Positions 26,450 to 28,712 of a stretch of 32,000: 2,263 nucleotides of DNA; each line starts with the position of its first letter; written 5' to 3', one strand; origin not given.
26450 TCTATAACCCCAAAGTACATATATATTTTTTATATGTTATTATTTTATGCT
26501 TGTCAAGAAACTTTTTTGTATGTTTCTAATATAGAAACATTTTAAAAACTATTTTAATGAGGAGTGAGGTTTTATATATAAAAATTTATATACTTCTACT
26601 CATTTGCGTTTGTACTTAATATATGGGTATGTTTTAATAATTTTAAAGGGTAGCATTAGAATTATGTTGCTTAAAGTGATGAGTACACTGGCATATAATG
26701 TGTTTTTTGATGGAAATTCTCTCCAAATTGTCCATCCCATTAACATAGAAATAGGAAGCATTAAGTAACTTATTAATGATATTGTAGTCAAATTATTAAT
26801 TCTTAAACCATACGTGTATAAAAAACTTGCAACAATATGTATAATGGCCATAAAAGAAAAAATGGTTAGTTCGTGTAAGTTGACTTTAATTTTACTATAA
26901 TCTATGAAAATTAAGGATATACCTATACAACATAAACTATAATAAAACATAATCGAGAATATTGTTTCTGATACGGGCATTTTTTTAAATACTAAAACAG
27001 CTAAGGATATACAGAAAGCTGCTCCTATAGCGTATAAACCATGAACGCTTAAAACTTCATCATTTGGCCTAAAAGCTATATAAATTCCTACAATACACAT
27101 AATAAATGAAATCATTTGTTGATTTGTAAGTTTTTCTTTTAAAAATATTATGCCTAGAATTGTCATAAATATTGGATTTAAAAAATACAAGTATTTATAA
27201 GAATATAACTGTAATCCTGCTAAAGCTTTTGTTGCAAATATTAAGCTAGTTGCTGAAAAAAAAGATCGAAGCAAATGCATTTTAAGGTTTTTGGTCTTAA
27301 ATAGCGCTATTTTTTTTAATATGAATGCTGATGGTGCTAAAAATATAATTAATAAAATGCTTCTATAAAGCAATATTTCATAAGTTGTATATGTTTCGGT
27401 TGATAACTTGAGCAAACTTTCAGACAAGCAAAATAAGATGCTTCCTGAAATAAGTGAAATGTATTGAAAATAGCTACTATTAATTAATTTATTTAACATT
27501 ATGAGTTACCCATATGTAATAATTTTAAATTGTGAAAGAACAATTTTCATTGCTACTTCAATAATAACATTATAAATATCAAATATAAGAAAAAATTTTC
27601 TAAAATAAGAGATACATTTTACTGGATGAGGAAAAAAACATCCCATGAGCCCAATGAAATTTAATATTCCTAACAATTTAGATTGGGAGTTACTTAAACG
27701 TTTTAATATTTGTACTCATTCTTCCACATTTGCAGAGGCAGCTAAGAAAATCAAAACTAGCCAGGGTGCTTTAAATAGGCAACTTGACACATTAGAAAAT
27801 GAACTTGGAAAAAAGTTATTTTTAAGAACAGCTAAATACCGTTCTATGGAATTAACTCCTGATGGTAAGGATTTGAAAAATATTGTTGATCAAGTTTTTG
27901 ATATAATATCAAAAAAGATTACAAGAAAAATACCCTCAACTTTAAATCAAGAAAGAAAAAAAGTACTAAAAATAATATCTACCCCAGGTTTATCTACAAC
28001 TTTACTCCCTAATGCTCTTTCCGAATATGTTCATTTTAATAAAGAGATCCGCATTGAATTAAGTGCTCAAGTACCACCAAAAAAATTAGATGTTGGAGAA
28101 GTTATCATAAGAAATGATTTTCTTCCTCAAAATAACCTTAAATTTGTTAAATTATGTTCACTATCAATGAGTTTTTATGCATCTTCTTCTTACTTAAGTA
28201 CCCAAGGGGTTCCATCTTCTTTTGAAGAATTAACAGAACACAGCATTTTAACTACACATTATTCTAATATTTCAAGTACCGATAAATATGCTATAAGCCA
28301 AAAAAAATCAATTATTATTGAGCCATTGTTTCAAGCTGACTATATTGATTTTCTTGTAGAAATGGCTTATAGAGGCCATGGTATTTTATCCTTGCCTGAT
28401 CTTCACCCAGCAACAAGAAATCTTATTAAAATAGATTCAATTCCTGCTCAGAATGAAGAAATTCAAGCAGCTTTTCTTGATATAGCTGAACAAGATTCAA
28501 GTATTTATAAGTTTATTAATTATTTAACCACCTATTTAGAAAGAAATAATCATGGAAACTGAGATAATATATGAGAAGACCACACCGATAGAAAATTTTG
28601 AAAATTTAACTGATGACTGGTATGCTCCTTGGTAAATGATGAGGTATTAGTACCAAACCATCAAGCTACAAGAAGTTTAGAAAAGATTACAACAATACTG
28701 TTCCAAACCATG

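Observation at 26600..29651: Compact five-part locus: EamA exporter <- -> LysR, peptide A, hairpin, peptide B, 2OG-Fe(II) oxygenase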

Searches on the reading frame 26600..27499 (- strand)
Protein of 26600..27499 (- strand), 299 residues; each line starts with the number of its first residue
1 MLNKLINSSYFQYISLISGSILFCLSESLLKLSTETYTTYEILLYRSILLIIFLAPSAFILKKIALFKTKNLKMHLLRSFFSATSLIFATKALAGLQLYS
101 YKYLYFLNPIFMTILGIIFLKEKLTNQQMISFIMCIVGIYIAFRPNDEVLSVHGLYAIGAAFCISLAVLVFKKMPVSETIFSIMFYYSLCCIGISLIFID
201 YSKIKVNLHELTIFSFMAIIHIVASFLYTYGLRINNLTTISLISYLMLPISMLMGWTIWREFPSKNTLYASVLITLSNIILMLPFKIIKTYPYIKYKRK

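Call 3: search_protein_families(library=pfam, proteins=[window:26600-27499:-], max_evalue=0.1)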
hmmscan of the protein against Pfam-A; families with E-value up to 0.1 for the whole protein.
window:26600-27499:- (299 aa): 1 family
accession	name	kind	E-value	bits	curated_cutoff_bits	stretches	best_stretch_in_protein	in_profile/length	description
PF00892.27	EamA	-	2.9e-21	76.6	28.2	2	14-143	5-134/135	EamA-like transporter family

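Call 35: search_protein_families(library=ncbifam, proteins=[window:26600-27499:-], max_evalue=0.1)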
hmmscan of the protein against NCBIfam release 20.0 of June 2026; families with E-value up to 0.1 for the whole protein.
window:26600-27499:- (299 aa): 3 families
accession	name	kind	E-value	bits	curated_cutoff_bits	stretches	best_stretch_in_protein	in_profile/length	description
TIGR00950.1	2A78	equivalog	2.1e-10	40.5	230.2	1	39-277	18-262/264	carboxylate/amino acid/amine transporter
TIGR00688.1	rarD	equivalog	5.6e-06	26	130.15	1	20-257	11-254/256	EamA family transporter RarD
NF011959.0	PRK15430.1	equivalog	0.003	16.9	540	1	83-281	84-283/296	EamA family transporter RarD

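Call 85: search_protein_families(library=padloc, proteins=[window:26600-27499:-], max_evalue=0.01)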
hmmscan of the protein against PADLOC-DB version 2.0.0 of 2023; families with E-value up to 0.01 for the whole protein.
window:26600-27499:- (299 aa): 0 families

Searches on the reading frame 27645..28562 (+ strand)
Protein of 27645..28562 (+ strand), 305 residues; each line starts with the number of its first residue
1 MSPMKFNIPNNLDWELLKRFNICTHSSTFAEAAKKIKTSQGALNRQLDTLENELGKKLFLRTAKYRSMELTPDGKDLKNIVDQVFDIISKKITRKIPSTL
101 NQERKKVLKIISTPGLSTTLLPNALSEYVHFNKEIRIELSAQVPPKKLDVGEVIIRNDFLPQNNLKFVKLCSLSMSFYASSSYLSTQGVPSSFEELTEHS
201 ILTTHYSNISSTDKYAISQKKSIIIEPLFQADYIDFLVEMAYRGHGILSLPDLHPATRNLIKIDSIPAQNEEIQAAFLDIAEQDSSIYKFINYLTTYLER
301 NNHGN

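Call 3: search_protein_families(library=pfam, proteins=[window:27645-28562:+], max_evalue=0.1)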
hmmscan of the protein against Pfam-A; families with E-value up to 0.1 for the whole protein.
window:27645-28562:+ (305 aa): 4 families
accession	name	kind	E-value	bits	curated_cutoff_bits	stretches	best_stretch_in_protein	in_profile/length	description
PF00126.33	HTH_1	-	1.4e-11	44.6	26.6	1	16-75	3-60/60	Bacterial regulatory helix-turn-helix protein, lysR family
PF03466.25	LysR_substrate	-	6.1e-10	39.3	28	1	102-295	2-205/209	LysR substrate binding domain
PF09766.14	FmiP_Thoc5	-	0.023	14.4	29.4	0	90-138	3-51/362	Fms-interacting protein/Thoc5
PF23041.1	DUF7036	-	0.066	14.2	27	0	37-100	5-67/93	Domain of unknown function (DUF7036)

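Call 35: search_protein_families(library=ncbifam, proteins=[window:27645-28562:+], max_evalue=0.1)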
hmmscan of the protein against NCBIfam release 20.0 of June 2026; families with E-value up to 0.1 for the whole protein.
window:27645-28562:+ (305 aa): 51 families (the best 25 are shown)
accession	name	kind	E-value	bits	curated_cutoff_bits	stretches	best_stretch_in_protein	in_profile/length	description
NF040888.1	trans_reg_YafC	equivalog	5.8e-18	64.8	470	1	17-254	8-243/293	DNA-binding transcriptional regulator YafC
NF008352.0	PRK11139.1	subfamily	6.1e-18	64.9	288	1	17-247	11-236/305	transcriptional regulator GcvA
NF007491.0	PRK10086.1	equivalog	5.8e-14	51.6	316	1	17-215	22-218/313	DNA-binding transcriptional regulator DsdC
NF040786.1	LysR_Sec_metab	equivalog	2.8e-13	49.5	250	1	15-140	4-125/298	selenium metabolism-associated LysR family transcriptional regulator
TIGR03418.1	chol_sulf_TF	equivalog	1.1e-12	47.6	324.8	1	13-140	2-123/291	choline sulfate utilization transcriptional regulator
NF053705.1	TransRegGltCGpos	equivalog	5e-12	45.6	350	1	21-140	10-125/300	glutamate biosynthesis transcriptional regulator GltC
NF008722.0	PRK11716.1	equivalog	6.2e-12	45.1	246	1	13-142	2-127/293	HTH-type transcriptional activator IlvY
NF007315.1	PRK09801.1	equivalog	4.4e-11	42.3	398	1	24-300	18-298/301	L-tartrate utilization transcriptional activator TtdR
NF058504.1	TransRegCcpCBac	equivalog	1.1e-10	41.4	400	1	27-140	16-125/287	transcriptional regulator CcpC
NF052633.1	LysR_TF_PsrA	exception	2.1e-10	40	540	1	9-139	2-128/297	L-proline-binding transcription factor PsrA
NF009327.0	PRK12684.1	subfamily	3.7e-10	39.5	402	1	28-144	18-131/313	CysB family HTH-type transcriptional regulator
NF007439.0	PRK09986.1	equivalog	5.1e-10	39.2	290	1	12-148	7-139/296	LysR family transcriptional regulator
NF009326.0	PRK12681.1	equivalog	1.2e-09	38.1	436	1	21-143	11-130/324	HTH-type transcriptional regulator CysB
NF050187.1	TransRegBsrAPseudo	equivalog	1.7e-09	37.3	480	1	10-160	6-155/298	LysR family transcriptional regulator BsrA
NF009324.0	PRK12679.1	equivalog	2.2e-09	36.8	491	1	29-144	19-131/316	HTH-type transcriptional regulator Cbl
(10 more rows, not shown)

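Call 85: search_protein_families(library=padloc, proteins=[window:27645-28562:+], max_evalue=0.01)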
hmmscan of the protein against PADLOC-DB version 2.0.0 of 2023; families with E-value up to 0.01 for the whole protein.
window:27645-28562:+ (305 aa): 0 families
